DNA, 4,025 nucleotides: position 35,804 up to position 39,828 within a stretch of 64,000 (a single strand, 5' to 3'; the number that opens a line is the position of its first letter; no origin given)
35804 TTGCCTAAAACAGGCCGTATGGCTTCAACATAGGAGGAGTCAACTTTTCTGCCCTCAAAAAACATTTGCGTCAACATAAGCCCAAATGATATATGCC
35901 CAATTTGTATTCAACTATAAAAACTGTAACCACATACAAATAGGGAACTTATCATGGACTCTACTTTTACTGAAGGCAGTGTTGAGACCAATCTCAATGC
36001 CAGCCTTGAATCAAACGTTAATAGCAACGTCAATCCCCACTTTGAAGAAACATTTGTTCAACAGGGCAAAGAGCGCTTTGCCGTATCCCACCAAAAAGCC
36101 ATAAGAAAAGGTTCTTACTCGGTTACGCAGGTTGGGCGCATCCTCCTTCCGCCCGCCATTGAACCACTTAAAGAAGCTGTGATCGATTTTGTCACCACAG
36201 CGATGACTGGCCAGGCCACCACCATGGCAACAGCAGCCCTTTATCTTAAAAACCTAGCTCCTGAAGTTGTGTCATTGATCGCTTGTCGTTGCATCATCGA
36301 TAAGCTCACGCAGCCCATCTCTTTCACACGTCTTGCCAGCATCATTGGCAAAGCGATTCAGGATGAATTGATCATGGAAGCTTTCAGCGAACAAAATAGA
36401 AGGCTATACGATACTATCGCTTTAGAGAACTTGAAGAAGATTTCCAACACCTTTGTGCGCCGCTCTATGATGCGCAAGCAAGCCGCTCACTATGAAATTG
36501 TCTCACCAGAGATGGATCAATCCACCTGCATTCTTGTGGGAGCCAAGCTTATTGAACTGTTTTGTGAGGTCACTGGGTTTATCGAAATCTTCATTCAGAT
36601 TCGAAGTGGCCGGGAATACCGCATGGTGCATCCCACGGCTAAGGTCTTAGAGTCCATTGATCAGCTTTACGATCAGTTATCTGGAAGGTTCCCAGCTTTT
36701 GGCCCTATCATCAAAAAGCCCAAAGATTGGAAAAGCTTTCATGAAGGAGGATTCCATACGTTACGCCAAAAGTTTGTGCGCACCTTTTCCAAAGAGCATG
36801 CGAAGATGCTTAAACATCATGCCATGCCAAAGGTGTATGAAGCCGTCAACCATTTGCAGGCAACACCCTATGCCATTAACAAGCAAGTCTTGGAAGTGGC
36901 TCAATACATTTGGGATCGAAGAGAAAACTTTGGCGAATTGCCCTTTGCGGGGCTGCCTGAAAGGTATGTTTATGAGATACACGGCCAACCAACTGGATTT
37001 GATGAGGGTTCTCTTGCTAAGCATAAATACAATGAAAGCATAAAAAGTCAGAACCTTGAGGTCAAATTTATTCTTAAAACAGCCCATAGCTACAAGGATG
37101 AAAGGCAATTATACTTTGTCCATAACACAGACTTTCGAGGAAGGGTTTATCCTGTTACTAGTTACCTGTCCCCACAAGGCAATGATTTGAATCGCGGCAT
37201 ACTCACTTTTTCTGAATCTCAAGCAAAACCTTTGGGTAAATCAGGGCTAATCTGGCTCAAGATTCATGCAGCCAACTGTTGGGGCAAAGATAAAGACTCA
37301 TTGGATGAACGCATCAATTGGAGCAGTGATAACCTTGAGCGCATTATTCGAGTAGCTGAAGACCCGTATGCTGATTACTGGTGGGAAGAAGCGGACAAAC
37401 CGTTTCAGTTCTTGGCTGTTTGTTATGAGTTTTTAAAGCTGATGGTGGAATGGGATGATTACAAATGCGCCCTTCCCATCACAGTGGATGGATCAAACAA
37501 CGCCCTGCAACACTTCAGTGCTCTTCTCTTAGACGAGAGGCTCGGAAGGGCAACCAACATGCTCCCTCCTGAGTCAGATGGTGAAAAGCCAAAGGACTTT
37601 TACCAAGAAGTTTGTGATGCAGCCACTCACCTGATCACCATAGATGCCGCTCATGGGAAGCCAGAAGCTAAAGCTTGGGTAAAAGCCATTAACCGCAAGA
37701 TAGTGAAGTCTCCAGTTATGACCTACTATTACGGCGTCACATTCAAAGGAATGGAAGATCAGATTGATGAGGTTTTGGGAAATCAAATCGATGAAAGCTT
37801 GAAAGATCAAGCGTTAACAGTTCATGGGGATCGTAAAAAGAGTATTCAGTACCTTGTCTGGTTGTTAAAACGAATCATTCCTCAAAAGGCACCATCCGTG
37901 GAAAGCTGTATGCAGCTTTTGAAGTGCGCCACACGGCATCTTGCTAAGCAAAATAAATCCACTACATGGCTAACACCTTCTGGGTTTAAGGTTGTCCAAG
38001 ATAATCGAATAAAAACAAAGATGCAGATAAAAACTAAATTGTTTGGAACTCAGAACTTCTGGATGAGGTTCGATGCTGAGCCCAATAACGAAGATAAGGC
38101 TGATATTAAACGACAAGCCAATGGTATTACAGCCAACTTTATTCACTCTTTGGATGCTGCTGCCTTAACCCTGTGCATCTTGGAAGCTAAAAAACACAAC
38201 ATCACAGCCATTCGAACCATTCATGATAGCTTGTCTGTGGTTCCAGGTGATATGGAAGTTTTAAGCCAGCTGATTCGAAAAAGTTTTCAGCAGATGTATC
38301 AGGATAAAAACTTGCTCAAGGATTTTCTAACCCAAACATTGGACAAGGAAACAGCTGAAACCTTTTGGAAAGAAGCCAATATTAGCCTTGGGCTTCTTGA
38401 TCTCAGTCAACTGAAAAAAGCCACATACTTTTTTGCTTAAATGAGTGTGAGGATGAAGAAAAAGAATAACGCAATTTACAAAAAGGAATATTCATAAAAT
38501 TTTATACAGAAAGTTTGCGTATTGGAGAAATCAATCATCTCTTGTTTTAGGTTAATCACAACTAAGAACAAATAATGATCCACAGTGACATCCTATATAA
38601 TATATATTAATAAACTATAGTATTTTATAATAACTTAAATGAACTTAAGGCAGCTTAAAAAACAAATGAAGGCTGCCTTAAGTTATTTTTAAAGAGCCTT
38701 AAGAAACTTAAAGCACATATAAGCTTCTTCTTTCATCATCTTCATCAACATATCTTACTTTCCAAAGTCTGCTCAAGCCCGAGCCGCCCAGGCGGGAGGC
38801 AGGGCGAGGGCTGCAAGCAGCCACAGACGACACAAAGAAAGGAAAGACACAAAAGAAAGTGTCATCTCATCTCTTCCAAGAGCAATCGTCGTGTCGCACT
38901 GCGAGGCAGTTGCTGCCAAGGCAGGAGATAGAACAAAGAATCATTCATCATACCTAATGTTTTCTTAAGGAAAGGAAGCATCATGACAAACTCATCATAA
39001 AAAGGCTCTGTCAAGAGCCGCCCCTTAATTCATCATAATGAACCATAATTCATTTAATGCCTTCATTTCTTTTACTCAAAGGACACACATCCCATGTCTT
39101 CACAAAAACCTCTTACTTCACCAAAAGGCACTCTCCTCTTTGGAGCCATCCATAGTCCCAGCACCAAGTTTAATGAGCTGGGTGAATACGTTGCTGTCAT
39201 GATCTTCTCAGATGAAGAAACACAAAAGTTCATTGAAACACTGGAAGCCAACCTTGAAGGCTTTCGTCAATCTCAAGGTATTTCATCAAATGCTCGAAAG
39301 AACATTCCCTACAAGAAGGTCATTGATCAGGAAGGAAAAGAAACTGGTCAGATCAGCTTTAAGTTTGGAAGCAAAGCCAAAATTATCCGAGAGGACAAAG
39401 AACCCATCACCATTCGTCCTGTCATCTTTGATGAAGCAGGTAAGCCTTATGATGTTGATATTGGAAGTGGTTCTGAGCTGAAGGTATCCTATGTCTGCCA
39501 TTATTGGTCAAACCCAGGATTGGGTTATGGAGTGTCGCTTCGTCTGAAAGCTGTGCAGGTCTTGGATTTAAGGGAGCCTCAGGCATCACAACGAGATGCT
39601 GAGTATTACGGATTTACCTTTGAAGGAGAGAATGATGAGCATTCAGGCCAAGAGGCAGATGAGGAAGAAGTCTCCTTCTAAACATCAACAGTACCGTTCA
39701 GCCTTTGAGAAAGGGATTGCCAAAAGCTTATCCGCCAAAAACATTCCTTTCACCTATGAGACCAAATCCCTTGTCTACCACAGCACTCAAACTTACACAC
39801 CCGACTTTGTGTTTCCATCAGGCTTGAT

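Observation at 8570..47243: Complete temperate T7-like prophage (ssRNAP-encoding Autographiviridae type), integrated in tRNA-Val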

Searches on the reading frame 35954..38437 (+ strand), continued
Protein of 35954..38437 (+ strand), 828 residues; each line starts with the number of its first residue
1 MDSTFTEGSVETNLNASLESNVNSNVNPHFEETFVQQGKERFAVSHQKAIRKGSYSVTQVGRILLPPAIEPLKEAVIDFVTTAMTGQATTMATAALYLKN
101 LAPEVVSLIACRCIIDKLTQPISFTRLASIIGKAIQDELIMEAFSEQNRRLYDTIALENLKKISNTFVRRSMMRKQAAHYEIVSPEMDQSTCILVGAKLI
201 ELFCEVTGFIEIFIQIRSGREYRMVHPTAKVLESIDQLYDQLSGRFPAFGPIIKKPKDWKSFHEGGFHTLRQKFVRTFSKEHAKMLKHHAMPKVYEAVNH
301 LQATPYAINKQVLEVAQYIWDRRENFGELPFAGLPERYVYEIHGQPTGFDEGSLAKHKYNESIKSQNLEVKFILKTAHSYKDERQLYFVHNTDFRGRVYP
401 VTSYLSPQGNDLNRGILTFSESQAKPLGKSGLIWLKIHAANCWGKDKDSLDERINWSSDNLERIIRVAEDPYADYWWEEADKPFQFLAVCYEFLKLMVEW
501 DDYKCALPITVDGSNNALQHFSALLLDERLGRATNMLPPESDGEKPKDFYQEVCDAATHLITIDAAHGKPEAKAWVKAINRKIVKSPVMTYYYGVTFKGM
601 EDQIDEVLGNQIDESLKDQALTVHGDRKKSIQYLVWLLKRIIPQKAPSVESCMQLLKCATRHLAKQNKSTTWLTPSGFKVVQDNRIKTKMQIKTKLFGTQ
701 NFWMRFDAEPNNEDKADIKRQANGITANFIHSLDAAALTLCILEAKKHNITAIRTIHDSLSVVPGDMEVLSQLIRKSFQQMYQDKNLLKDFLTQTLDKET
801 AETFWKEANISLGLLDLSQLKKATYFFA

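Call 38: find_encoding_contigs(protein=P0028, flank=10000, max_places=2)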
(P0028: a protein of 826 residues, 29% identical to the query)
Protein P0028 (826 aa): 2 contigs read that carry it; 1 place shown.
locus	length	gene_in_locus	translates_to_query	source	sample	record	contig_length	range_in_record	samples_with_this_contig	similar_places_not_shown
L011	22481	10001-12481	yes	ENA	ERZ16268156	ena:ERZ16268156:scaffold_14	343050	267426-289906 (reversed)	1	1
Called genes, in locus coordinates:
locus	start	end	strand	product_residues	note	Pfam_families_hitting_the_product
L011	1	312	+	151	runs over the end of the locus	-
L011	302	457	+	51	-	-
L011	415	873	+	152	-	PF07087:DUF1353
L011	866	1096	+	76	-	-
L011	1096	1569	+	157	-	PF01510:Amidase_2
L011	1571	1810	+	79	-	PF11123:DNA_Packaging_2 (weak)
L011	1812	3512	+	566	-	PF22530:Terminase-T7_RNaseH-like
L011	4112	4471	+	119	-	-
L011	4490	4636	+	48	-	-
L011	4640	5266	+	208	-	-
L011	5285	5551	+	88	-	-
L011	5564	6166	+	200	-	-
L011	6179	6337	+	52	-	-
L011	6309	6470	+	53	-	-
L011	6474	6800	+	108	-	-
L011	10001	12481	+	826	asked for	PF14700:RPOL_N, PF00940:RNA_pol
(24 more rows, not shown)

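Call 42: find_encoding_contigs(protein=P0007, flank=10000, max_places=2)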
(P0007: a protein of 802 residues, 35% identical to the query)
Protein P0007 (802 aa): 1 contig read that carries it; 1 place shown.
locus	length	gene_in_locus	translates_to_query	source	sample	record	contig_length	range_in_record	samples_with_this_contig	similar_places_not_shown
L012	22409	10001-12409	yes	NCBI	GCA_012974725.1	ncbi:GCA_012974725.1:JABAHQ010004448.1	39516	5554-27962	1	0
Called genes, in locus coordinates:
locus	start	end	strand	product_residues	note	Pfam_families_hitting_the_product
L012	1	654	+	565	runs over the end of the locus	PF22530:Terminase-T7_RNaseH-like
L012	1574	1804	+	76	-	-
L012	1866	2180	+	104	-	-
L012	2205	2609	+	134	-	-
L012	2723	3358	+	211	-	-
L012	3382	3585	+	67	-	-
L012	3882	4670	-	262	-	-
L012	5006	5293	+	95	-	-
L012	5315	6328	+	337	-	PF00589:Phage_integrase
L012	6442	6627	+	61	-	-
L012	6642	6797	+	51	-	-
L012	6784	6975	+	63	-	-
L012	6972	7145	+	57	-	-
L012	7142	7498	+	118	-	-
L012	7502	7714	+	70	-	-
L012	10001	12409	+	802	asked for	PF14700:RPOL_N, PF00940:RNA_pol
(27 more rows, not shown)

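Call 43: find_encoding_contigs(protein=P0002, flank=10000, max_places=2)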
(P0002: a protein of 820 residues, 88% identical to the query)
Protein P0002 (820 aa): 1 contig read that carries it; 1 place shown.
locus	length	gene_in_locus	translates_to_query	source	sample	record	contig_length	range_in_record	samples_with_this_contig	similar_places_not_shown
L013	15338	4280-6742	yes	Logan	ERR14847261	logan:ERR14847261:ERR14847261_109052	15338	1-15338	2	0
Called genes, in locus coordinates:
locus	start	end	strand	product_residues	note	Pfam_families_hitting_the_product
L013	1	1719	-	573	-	?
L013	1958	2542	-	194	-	PF00589:Phage_integrase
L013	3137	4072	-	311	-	PF00126:HTH_1, PF03466:LysR_substrate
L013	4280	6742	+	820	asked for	PF14700:RPOL_N, PF00940:RNA_pol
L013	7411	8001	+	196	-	-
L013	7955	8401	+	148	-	PF05367:Phage_endo_I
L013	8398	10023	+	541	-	PF21268:Helic-prim_T7_N, PF13155:Toprim_2, PF03796:DnaB_C, PF06745:ATPase (weak)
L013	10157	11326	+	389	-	PF02498:Bro-N, PF03374:ANT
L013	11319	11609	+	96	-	PF19905:DUF6378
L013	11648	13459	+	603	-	PF00476:DNA_pol_A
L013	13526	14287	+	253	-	PF02739:5_3_exonuc_N, PF01367:5_3_exonuc (weak)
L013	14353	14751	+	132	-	PF12728:HTH_17 (weak)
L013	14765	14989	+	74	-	PF12728:HTH_17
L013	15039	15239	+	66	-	PF12728:HTH_17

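Call 81: find_encoding_contigs(protein=P0004, flank=10000, max_places=2)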
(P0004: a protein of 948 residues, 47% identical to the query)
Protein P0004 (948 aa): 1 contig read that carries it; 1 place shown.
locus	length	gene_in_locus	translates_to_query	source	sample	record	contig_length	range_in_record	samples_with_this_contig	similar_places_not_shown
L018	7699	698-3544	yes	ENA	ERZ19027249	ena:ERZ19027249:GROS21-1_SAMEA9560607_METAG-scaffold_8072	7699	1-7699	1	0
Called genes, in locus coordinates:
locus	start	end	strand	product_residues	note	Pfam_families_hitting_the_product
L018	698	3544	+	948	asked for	PF14700:RPOL_N (weak), PF00940:RNA_pol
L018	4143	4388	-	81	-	-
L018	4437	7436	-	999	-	PF06048:DUF927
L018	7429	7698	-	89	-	?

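Call 82: find_encoding_contigs(protein=P0006, flank=10000, max_places=2)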
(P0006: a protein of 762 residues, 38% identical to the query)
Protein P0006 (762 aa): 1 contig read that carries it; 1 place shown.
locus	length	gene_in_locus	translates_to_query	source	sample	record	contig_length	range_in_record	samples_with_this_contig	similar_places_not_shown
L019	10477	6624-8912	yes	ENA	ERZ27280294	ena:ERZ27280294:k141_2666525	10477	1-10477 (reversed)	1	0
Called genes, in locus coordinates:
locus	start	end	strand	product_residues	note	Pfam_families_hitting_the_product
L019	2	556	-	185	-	?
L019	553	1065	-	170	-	PF13551:HTH_29, PF13565:HTH_32, PF13592:HTH_33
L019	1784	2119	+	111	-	-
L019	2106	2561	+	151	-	-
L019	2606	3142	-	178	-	-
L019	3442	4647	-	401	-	PF00082:Peptidase_S8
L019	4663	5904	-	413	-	PF05342:Peptidase_M26_N (weak)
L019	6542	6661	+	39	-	-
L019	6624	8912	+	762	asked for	PF14700:RPOL_N (faint), PF00940:RNA_pol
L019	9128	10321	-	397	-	PF13356:Arm-DNA-bind_3, PF00589:Phage_integrase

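Call 100: find_related_loci(query=window:35954-38437:+, collection=viral_contigs, flank=10000)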
Query window:35954-38437:+ (828 aa) in viral_contigs; peptide patterns used: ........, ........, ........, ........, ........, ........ (x = any residue, [..] = any of these).
1 stretches matched a pattern, but none encodes a relative of the query by tblastn (E <= 1e-3).

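Call 101: search_solved_structures(query=window:35954-38437:+, max_evalue=1e-10, show_alignments=1)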
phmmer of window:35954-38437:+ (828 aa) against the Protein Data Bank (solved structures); distinct sequences matched with E-value up to 1e-10: 16.
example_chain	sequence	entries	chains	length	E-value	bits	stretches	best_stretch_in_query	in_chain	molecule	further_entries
1aro_P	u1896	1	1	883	4.9e-89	302.7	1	34-800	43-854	T7 RNA POLYMERASE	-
2pi4_A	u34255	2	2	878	5e-88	299.4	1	34-800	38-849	DNA-directed RNA polymerase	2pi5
1cez_A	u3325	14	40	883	5.1e-88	299.4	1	34-800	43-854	PROTEIN (BACTERIOPHAGE T7 RNA POLYMERASE) | DNA-DIRECTED RNA POLYMERASE | BACTERIOPHAGE T7 RNA POLYMERASE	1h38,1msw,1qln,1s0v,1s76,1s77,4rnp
9yxm_A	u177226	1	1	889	5.2e-88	299.3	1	34-800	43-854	RNA polymerase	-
3e2e_A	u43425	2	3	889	1.3e-86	294.7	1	34-800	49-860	DNA-directed RNA polymerase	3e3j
6ymv_A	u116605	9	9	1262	1.2e-69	238.6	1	246-785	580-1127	DNA-directed RNA polymerase, mitochondrial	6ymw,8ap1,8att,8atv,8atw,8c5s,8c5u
4boc_A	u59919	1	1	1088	1.4e-50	175.5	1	250-828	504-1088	DNA-DIRECTED RNA POLYMERASE, MITOCHONDRIAL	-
5ola_E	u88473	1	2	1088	1.4e-50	175.5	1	250-828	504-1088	DNA-directed RNA polymerase, mitochondrial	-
8u8u_E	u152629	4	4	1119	1.5e-50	175.4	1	250-828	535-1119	DNA-directed RNA polymerase, mitochondrial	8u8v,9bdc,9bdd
6erp_A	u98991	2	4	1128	1.6e-50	175.4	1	250-828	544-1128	DNA-directed RNA polymerase, mitochondrial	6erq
3spa_A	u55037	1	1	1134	1.6e-50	175.4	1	250-828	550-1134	DNA-directed RNA polymerase, mitochondrial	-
7a8p_A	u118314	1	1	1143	1.6e-50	175.3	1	250-828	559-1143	DNA-directed RNA polymerase, mitochondrial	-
9gzm_A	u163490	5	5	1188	1.8e-50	175.2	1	250-828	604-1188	DNA-directed RNA polymerase, mitochondrial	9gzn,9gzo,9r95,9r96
7pzp_A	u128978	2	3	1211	1.9e-50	175.1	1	250-828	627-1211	DNA-directed RNA polymerase, mitochondrial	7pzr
9mn4_E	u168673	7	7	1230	2e-50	175.1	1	250-828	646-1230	DNA-directed RNA polymerase, mitochondrial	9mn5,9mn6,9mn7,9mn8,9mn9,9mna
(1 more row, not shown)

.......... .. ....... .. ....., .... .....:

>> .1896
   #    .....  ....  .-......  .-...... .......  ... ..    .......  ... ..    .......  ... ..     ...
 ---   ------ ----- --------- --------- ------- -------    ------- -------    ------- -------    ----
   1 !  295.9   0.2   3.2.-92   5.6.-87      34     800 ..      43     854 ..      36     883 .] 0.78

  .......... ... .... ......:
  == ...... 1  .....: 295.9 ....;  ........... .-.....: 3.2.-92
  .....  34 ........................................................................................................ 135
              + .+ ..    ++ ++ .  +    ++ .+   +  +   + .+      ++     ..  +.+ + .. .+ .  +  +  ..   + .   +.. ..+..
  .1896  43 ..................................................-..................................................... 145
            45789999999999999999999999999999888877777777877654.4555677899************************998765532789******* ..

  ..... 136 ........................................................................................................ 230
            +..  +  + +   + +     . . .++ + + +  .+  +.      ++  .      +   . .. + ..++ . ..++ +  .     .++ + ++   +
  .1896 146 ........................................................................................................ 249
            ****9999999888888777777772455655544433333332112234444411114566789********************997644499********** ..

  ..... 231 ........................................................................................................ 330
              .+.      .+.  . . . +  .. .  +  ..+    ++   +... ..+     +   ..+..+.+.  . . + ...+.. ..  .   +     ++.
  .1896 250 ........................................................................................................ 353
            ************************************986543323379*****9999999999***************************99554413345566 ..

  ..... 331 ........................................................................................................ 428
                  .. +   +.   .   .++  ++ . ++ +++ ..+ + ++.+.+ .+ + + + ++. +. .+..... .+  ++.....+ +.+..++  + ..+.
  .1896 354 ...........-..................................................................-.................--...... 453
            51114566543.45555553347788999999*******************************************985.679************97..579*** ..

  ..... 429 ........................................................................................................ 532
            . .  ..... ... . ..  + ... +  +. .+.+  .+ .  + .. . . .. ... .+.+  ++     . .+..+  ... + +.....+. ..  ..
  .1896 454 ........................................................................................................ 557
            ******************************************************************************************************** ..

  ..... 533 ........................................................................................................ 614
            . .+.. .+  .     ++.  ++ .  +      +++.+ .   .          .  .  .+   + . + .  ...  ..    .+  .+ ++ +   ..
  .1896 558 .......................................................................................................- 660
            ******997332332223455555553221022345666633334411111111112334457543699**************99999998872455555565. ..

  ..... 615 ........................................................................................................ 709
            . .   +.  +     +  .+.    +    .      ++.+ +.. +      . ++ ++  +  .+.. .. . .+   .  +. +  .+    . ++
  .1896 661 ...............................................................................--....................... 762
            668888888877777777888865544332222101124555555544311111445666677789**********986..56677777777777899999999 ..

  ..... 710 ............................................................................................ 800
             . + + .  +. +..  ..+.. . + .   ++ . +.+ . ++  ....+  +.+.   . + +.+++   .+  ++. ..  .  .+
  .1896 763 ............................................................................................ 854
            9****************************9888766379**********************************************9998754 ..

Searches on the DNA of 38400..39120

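Call 55: search_rna_families(source=window, start=38400, end=39120, threshold=evalue, max_evalue=1)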
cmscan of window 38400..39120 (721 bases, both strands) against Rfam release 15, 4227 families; matches with E-value up to 1: 3.
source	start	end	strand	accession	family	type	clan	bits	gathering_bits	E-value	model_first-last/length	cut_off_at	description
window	38664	38747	-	RF00356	snoR32_R81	Gene; snRNA; snoRNA; CD-box;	-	28.7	45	0.092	1-98/98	no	Small nucleolar RNA R32/R81/Z41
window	38633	38780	-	RF01461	rli24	Gene; sRNA;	-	21.6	100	0.17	1-158/158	no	Listeria sRNA rli22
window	38812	38903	-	RF03967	mir-1270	Gene; miRNA;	-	19.1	90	0.36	1-83/83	no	mir-1270 microRNA precursor family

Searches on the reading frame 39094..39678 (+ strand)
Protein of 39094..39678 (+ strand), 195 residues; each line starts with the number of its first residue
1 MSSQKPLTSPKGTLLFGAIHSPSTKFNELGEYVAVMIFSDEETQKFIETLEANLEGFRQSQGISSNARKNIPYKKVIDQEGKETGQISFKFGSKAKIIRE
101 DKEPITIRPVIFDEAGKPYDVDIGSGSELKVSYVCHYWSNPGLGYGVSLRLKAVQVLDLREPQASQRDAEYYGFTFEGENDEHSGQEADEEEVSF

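Call 10: search_protein_families(library=pfam, proteins=[window:39094-39678:+], max_evalue=0.01)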
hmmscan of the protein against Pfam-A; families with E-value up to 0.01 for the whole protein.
window:39094-39678:+ (195 aa): 1 family
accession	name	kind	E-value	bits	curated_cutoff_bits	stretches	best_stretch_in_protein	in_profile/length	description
PF21265.3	SBB_T7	-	2.6e-05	24.3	27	1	29-159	24-169/169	Single-stranded DNA-binding protein, Bacteriophage T7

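Call 78: search_protein_families(library=phrogs, proteins=[window:39094-39678:+], max_evalue=0.001)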
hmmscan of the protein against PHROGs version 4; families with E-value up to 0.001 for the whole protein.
window:39094-39678:+ (195 aa): 1 family
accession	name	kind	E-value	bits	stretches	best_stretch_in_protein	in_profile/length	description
phrog_112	-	DNA, RNA and nucleotide metabolism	2.6e-19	70.9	1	5-190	20-202/265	Gp2.5-like ssDNA binding protein and ssDNA annealing protein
